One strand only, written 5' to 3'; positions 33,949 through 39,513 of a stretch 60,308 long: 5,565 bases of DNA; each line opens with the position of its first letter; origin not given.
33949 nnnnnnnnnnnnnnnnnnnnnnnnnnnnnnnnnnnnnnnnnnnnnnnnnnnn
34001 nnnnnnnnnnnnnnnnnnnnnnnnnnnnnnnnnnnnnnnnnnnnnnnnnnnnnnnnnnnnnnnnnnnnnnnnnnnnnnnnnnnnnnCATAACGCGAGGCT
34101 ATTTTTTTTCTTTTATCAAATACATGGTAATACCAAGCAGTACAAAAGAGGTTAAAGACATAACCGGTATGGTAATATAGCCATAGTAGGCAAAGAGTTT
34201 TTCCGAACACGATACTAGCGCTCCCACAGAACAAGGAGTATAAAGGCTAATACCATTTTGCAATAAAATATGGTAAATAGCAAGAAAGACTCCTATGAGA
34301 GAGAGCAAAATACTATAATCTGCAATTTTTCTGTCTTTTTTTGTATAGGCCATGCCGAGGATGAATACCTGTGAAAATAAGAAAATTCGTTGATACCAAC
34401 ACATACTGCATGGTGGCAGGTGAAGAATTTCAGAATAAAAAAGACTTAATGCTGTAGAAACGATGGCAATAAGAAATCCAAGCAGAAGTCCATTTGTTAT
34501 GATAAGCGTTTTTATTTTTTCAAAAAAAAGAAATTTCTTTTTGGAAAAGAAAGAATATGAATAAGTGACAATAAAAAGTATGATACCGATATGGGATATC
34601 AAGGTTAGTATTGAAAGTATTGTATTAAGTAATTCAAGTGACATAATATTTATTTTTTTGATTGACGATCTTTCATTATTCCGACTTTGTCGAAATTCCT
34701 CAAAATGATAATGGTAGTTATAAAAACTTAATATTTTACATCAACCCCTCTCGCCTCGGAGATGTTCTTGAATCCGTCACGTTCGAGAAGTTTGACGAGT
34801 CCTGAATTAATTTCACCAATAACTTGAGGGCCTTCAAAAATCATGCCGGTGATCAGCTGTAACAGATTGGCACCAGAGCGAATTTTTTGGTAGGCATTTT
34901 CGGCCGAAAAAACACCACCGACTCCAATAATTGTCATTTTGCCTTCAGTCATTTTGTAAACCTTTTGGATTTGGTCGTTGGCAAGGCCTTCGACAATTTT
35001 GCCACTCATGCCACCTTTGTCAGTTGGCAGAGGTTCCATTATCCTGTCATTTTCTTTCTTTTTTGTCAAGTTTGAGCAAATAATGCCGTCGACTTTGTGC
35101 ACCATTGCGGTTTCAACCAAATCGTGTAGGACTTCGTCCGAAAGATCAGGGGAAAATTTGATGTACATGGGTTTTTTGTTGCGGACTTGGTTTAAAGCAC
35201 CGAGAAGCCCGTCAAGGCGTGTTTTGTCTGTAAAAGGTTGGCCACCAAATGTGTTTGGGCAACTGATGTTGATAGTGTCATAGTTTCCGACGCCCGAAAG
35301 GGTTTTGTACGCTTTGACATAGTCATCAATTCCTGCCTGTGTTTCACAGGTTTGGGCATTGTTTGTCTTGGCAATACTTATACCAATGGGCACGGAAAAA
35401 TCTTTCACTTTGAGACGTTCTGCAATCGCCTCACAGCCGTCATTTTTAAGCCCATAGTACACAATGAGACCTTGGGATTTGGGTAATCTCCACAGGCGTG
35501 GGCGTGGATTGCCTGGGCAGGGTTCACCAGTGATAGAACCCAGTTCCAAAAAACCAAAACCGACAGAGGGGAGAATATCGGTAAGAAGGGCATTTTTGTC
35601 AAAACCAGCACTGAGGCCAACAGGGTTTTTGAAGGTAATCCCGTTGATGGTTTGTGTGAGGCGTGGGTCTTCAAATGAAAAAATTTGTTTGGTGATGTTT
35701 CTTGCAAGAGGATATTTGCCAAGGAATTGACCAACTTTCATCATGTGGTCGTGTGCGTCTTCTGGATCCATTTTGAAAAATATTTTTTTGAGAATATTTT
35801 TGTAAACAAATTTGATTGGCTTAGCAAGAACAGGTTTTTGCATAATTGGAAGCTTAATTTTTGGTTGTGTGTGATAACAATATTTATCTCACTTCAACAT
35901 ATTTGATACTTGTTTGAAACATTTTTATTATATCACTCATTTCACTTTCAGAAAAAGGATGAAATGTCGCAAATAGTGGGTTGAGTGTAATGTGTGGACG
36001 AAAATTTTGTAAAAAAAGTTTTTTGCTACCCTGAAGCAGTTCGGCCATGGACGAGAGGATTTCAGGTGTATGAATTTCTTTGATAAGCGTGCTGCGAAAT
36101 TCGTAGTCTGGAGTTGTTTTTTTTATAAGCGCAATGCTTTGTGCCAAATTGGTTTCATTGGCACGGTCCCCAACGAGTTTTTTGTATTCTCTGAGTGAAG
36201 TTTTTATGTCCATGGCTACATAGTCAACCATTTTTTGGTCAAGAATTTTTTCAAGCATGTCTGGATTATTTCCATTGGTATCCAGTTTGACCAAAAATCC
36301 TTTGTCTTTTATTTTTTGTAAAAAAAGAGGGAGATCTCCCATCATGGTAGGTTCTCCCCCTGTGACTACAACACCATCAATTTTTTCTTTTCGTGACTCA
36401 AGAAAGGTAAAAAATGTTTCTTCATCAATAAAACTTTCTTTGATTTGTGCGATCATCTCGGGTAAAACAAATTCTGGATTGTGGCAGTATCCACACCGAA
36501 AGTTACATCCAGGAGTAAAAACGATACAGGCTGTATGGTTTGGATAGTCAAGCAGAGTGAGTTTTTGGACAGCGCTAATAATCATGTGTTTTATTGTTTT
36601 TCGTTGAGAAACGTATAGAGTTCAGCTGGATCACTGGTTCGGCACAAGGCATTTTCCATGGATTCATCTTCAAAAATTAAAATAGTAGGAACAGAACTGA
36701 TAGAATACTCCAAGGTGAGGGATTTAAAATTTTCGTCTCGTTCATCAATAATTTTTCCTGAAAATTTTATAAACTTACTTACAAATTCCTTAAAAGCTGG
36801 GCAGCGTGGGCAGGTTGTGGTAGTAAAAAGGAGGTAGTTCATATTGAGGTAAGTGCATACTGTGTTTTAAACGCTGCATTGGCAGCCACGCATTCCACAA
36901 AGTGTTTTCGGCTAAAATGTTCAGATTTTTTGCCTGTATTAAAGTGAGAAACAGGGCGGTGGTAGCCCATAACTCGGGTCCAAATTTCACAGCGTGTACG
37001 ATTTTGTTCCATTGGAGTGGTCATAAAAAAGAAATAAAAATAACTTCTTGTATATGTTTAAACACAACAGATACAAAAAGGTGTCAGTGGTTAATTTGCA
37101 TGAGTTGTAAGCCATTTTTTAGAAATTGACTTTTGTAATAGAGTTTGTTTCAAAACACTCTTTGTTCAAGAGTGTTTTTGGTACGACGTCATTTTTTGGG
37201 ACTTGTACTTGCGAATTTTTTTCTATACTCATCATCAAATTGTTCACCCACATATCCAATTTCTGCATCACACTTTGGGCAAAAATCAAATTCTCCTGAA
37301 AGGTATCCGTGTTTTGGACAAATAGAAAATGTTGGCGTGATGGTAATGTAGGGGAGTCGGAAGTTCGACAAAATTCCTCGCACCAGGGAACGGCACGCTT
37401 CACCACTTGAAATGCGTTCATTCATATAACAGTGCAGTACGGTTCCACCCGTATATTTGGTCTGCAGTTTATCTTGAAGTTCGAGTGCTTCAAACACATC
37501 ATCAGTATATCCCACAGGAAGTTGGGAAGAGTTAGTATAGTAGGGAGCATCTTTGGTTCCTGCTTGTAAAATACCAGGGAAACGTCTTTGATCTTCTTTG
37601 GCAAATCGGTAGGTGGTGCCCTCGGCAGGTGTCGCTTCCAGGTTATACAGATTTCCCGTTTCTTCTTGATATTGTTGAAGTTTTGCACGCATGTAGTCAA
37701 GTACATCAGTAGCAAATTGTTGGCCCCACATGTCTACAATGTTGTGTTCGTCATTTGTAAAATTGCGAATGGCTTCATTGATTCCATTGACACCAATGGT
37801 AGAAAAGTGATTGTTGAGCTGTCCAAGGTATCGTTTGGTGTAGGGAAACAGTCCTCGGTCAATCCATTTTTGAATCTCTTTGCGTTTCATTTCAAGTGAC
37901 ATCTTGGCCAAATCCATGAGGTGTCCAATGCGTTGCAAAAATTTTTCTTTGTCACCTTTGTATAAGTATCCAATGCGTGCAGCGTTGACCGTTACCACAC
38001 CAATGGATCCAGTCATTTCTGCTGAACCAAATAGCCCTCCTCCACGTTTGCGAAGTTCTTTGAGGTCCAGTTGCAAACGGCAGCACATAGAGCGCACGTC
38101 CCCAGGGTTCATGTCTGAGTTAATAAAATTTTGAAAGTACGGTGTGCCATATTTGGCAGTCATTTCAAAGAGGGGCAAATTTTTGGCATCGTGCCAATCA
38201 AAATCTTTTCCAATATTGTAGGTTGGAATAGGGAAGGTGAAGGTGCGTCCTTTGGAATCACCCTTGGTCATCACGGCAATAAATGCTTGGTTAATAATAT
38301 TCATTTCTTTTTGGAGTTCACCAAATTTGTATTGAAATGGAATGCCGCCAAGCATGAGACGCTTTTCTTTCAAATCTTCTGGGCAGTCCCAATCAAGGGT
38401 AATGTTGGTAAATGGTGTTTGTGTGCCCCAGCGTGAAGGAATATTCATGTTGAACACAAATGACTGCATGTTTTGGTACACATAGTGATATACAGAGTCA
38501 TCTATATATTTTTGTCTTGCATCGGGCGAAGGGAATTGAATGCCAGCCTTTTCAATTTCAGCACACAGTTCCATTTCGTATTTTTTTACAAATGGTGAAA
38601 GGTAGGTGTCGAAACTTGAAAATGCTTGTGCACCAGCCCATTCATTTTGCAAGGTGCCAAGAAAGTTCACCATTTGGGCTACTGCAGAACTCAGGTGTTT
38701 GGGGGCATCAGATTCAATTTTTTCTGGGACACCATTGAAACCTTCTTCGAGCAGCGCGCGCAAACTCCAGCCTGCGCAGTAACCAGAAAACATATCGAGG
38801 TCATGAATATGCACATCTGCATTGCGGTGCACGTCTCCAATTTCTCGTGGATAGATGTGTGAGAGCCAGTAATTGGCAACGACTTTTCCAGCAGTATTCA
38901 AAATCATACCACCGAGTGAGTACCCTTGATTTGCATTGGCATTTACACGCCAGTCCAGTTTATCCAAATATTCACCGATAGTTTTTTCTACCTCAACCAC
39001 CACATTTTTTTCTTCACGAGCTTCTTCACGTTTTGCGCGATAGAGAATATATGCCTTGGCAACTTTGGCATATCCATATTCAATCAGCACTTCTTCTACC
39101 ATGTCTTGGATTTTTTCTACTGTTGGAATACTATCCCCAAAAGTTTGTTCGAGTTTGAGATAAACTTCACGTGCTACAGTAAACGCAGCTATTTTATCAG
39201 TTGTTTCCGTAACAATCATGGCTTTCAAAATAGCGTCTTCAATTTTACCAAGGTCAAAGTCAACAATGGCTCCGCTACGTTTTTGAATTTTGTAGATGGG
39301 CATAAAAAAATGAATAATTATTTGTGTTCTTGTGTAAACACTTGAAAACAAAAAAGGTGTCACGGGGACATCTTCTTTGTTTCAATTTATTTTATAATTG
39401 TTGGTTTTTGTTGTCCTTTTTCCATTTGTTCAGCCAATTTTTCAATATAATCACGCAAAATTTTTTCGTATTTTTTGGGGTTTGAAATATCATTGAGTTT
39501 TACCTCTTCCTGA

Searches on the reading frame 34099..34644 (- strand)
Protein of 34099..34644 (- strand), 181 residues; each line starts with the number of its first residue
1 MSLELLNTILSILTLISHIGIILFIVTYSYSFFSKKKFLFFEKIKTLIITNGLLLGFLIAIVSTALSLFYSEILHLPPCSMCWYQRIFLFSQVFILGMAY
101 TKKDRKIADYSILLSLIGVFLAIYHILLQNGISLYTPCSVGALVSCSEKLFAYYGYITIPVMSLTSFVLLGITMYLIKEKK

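Call 80: search_protein_families(library=pfam, proteins=[window:34099-34644:-], max_evalue=0.001)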
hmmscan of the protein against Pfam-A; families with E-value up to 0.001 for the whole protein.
window:34099-34644:- (181 aa): 1 family
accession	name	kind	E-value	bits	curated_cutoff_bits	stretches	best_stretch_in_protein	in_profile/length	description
PF02600.21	DsbB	-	1.8e-13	51.5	22.1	1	53-174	5-145/148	Disulfide bond formation protein DsbB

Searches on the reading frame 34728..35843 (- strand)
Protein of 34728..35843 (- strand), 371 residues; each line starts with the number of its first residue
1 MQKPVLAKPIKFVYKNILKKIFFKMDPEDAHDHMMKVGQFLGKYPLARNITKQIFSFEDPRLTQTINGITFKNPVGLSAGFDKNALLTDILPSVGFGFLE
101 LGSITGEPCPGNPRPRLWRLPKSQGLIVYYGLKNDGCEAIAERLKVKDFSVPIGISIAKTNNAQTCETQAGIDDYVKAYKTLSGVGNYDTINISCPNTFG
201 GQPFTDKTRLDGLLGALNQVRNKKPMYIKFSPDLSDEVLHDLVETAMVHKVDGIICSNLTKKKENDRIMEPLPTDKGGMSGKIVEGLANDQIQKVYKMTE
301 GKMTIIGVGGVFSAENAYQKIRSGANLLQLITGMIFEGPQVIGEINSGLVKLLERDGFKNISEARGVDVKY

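Call 7: search_protein_families(library=pfam, proteins=[window:34728-35843:-], max_evalue=0.001)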
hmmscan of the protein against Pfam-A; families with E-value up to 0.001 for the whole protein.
window:34728-35843:- (371 aa): 1 family
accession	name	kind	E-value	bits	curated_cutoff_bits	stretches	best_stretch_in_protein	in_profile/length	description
PF01180.27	DHO_dh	-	1.3e-64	218.6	27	1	62-353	2-291/291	Dihydroorotate dehydrogenase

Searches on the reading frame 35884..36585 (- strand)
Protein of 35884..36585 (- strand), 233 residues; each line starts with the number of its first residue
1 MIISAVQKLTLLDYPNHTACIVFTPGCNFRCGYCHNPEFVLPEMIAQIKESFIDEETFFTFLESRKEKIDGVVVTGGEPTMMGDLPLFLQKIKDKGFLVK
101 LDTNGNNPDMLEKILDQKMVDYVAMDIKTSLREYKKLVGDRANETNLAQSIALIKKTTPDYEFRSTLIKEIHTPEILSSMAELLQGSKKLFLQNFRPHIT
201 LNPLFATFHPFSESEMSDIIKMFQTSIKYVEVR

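Call 80: search_protein_families(library=pfam, proteins=[window:35884-36585:-], max_evalue=0.001)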
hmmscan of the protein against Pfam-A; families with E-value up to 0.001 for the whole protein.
window:35884-36585:- (233 aa): 2 families
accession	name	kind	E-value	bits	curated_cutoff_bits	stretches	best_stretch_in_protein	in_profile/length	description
PF04055.27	Radical_SAM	-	1.1e-19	71.7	29.5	1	21-157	1-139/166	Radical SAM superfamily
PF13353.11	Fer4_12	-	4.2e-08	34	22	1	19-127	7-113/137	4Fe-4S single cluster domain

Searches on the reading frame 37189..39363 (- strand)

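Call 7: search_protein_families(library=pfam, proteins=[window:37189-39363:-], max_evalue=0.001)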
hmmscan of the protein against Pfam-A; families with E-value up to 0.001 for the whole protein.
window:37189-39363:- (724 aa): 2 families
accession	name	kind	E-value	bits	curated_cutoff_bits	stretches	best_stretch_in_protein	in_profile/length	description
PF13597.11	NRDD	-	1.3e-172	575.9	26.2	1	143-699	2-528/562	Anaerobic ribonucleoside-triphosphate reductase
PF03477.21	ATP-cone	-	9.6e-21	74.6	25.8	1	25-114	2-88/88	ATP cone domain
